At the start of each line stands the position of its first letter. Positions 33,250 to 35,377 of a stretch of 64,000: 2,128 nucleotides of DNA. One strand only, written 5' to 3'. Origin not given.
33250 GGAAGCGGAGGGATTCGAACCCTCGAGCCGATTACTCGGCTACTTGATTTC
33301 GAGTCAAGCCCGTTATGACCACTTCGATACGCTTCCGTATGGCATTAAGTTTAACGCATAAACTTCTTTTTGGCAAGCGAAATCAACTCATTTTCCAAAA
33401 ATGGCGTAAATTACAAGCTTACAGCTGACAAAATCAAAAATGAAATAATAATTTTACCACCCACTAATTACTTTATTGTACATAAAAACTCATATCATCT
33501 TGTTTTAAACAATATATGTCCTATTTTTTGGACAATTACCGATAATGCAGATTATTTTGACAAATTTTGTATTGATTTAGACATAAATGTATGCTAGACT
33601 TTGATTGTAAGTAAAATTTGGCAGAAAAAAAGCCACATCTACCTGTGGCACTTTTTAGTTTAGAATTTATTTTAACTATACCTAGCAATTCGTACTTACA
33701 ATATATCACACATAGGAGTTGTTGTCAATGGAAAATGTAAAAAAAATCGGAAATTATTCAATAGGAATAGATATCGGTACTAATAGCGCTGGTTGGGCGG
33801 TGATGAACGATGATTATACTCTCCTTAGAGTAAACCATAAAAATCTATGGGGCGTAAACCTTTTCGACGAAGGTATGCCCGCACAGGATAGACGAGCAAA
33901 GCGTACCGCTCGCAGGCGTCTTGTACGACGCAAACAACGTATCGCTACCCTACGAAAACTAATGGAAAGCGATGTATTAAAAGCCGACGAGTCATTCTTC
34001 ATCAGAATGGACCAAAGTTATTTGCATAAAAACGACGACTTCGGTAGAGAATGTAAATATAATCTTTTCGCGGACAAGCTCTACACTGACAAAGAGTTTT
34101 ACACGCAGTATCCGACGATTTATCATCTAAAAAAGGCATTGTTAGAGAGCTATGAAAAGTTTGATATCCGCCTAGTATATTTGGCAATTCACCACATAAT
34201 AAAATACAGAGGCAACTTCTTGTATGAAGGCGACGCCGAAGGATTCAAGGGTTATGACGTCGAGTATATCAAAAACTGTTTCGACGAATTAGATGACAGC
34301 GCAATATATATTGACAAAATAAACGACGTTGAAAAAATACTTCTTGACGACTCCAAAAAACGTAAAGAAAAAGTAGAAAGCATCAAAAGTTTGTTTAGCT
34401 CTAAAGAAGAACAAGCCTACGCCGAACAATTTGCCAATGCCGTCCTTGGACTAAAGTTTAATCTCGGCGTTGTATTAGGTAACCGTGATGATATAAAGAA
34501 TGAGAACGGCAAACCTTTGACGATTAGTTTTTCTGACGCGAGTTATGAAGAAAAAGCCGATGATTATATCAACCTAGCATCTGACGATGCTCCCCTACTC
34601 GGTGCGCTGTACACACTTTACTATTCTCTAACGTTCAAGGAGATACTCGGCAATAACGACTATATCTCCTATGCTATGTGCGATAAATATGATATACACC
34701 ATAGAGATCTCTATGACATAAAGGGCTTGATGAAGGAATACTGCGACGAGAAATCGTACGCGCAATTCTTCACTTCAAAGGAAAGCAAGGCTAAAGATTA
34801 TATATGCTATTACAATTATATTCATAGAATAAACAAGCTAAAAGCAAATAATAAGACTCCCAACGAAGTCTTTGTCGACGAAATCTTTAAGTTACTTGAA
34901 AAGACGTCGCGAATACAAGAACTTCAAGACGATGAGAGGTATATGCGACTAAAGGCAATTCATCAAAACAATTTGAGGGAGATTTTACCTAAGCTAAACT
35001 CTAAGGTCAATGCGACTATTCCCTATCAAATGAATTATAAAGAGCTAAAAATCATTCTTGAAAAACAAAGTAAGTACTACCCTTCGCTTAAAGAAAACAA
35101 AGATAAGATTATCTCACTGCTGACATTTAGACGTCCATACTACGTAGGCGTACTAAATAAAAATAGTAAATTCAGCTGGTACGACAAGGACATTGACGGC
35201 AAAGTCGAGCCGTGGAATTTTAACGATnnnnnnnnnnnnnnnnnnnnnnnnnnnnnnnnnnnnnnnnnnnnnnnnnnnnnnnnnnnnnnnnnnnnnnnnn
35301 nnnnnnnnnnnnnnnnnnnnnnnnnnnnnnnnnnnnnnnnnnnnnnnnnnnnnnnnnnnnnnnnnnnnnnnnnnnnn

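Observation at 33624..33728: Predicted tracrRNA with its own near-consensus promoter, anti-repeat and terminator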

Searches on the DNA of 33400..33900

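Call 7: search_rna_families(source=window, start=33400, end=33900, threshold=evalue, max_evalue=10, show_alignments=3)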
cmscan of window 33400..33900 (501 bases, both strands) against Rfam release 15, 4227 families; matches with E-value up to 10: 7.
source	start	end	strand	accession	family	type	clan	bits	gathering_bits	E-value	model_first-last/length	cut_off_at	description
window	33625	33682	-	RF01459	rliE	Gene; sRNA;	-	19.4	90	0.78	1-222/222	no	Listeria sRNA rliE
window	33625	33695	-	RF02747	FtrA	Gene; sRNA;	-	19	134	3.3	1-111/111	no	Francisella sRNA A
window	33524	33578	+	RF01810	pntA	Gene; sRNA;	-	16.9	54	7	1-62/62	no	pntA sRNA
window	33626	33691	-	RF02057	STnc40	Gene; sRNA;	-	16.4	45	4.6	1-70/70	no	Salmonella enterica sRNA STnc40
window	33623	33761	-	RF01859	Phe_leader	Cis-reg; leader;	-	15.9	55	5.9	1-125/125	no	Phenylalanine leader peptide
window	33795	33880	+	RF01194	sn2903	Gene; snRNA; snoRNA; CD-box;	CL00066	15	50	1.7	1-91/91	no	Small nucleolar RNA sn2903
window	33613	33656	+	RF02986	FuFi-1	Gene; sRNA;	-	10.3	59.6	10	129-173/175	no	FuFi-1 RNA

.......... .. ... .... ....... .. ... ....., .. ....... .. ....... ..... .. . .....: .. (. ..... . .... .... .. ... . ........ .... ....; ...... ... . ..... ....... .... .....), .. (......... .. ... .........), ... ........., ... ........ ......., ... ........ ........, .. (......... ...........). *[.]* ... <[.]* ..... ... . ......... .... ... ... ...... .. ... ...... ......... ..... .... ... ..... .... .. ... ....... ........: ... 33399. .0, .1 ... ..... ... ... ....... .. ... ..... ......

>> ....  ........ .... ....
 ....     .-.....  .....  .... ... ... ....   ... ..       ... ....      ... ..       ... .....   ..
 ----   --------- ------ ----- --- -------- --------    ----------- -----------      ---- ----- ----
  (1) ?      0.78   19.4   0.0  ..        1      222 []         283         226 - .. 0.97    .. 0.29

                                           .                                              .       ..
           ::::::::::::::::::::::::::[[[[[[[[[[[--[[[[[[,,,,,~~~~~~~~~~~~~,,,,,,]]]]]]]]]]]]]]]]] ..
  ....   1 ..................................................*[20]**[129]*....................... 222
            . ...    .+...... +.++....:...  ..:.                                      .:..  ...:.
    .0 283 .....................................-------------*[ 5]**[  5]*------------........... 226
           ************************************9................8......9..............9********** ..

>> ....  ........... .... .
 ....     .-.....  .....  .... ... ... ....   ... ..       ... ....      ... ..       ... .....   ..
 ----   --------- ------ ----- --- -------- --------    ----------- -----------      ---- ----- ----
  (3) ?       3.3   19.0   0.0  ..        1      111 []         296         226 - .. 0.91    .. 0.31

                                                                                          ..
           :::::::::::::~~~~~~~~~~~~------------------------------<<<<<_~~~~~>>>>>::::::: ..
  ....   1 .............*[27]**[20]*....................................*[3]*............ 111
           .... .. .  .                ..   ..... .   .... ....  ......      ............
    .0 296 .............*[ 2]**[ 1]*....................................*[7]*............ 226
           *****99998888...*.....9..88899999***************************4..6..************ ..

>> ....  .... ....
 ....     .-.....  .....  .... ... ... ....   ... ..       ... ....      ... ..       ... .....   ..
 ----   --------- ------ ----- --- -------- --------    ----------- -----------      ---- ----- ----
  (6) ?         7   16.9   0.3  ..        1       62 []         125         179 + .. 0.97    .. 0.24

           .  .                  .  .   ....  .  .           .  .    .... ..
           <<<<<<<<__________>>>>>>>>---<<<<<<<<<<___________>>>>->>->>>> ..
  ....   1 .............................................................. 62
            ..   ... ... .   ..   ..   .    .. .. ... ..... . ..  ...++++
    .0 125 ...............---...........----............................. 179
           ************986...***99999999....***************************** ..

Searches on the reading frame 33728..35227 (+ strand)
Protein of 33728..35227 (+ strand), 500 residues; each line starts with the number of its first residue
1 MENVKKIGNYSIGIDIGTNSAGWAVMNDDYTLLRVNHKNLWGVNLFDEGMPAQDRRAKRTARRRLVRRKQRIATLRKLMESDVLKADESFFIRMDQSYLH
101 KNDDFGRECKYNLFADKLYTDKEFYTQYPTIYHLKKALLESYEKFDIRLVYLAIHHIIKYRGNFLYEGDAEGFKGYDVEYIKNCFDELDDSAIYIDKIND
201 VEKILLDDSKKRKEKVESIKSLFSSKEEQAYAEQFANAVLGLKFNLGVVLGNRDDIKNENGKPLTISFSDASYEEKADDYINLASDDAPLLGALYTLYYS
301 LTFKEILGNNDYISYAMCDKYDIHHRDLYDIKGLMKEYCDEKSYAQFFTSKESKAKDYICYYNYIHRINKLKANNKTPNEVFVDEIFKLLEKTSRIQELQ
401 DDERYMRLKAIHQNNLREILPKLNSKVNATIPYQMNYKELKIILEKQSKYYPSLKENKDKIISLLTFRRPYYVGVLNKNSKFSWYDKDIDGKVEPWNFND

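Call 16: find_related_loci(query=window:33728-35227:+, collection=metagenome_contigs, flank=8000)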
Query window:33728-35227:+ (500 aa) in metagenome_contigs; peptide patterns used: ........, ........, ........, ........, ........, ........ (x = any residue, [..] = any of these).
48 stretches matched a pattern, but none encodes a relative of the query by tblastn (E <= 1e-3).
